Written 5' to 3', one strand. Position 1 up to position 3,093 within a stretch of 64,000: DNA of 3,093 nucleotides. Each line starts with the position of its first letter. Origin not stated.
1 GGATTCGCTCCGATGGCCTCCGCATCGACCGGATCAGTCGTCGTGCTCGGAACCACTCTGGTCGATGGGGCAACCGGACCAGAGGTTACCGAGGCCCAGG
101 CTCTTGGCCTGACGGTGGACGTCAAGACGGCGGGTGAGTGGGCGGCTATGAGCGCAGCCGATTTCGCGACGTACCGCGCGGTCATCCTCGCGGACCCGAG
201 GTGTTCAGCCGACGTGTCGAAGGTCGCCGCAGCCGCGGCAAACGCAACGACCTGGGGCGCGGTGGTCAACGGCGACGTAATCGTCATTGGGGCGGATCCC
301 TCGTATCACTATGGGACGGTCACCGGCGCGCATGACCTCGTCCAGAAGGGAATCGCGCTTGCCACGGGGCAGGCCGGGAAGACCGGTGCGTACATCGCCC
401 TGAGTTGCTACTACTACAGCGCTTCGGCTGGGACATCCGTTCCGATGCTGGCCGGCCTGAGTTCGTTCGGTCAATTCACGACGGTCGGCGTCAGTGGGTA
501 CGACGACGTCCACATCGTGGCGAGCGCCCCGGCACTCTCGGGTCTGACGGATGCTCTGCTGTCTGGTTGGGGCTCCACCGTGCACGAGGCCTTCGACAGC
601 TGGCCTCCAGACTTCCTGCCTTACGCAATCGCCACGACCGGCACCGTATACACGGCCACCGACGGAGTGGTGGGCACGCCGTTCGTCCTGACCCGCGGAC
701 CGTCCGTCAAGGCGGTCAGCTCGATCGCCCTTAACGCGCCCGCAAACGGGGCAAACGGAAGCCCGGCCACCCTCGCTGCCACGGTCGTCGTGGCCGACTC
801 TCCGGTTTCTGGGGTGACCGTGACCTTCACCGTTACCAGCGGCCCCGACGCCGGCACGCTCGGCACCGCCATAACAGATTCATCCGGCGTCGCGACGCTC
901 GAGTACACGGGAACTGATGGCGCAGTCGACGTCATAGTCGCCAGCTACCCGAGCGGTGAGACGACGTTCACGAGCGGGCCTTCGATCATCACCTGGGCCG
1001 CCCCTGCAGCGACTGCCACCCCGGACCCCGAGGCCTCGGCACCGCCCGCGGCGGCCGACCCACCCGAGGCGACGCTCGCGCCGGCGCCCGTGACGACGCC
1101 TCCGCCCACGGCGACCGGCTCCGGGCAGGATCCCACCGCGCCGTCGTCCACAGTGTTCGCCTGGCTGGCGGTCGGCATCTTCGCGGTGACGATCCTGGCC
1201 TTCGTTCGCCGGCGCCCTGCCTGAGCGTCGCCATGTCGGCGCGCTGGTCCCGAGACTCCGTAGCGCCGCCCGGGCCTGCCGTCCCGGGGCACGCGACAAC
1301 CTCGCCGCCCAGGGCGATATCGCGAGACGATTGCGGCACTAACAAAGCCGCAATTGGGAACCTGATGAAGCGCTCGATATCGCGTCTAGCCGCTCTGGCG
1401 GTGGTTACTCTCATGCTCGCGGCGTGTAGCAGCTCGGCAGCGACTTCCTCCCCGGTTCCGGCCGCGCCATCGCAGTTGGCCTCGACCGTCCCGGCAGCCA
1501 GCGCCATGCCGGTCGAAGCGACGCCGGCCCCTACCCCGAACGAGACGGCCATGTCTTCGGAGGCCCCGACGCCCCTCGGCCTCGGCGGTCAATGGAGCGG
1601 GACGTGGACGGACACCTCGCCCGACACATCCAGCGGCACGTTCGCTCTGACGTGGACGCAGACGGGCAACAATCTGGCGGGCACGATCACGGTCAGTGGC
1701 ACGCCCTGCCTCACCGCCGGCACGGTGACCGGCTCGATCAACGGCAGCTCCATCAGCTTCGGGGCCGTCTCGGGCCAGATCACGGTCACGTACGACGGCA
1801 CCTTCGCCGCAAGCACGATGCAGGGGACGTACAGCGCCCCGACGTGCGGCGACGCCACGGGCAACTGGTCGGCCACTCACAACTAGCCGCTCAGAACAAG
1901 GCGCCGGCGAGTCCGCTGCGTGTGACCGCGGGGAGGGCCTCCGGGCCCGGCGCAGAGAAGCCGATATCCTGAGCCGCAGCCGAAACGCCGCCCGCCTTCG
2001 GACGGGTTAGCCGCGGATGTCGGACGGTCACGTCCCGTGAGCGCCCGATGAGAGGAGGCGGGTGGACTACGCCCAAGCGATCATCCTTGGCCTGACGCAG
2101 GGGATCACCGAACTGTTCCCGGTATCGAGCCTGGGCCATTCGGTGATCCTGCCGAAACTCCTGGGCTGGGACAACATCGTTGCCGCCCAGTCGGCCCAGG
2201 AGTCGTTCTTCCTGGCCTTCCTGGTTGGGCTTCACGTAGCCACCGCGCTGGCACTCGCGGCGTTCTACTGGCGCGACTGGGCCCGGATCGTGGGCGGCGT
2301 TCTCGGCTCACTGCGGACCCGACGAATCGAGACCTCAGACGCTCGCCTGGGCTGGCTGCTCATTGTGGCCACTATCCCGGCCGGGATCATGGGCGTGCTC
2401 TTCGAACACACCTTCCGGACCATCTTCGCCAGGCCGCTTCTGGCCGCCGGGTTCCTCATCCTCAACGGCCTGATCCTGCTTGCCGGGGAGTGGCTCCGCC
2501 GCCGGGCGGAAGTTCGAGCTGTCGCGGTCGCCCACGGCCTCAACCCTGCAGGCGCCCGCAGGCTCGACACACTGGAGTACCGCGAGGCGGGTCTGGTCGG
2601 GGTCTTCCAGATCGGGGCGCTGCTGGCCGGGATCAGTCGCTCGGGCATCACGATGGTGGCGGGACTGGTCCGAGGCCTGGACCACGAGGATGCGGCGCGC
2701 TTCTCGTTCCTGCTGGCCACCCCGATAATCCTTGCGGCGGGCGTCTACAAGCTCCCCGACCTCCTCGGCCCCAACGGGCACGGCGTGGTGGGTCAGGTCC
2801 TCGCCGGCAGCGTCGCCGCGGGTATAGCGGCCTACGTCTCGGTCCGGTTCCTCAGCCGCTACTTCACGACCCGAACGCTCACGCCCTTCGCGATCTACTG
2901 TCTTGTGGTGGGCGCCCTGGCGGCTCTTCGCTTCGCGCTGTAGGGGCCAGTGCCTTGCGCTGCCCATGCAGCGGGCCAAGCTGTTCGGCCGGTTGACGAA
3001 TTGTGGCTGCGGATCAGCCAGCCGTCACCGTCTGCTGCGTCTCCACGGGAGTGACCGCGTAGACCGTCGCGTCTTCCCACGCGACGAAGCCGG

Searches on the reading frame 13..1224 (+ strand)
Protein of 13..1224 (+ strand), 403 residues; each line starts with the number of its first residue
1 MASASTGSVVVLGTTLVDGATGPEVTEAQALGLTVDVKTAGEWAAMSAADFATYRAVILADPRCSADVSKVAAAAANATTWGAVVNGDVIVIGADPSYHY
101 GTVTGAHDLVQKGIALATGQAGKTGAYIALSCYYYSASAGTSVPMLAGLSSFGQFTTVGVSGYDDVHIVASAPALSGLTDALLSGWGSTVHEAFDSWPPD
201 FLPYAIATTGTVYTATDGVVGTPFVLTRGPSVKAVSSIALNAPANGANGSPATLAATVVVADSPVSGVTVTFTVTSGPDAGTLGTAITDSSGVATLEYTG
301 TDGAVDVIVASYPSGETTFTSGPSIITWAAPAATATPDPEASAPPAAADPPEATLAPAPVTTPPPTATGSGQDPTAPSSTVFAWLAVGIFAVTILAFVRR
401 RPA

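Call 7: search_protein_families(library=pfam, proteins=[window:13-1224:+], max_evalue=0.001)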
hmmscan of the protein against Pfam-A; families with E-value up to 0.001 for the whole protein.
window:13-1224:+ (403 aa): 1 family
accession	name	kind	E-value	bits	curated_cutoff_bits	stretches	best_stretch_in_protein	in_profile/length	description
PF02369.22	Big_1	-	6e-07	29.9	34.9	1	239-314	8-82/93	Bacterial Ig-like domain (group 1)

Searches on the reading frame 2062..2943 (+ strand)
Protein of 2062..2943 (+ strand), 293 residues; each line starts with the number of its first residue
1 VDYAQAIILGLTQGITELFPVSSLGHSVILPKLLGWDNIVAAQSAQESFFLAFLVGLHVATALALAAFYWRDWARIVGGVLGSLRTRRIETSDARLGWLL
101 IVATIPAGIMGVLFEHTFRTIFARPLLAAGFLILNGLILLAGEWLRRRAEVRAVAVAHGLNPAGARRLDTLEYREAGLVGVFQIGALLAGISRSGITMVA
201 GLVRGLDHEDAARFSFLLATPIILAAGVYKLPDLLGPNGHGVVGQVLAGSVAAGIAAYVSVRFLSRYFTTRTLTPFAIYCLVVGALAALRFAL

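Call 7: search_protein_families(library=pfam, proteins=[window:2062-2943:+], max_evalue=0.001)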
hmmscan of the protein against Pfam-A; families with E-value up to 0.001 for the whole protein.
window:2062-2943:+ (293 aa): 1 family
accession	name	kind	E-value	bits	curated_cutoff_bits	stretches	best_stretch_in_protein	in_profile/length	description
PF02673.24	BacA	-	1.1e-71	241.9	33.4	1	6-286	1-257/257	Bacitracin resistance protein BacA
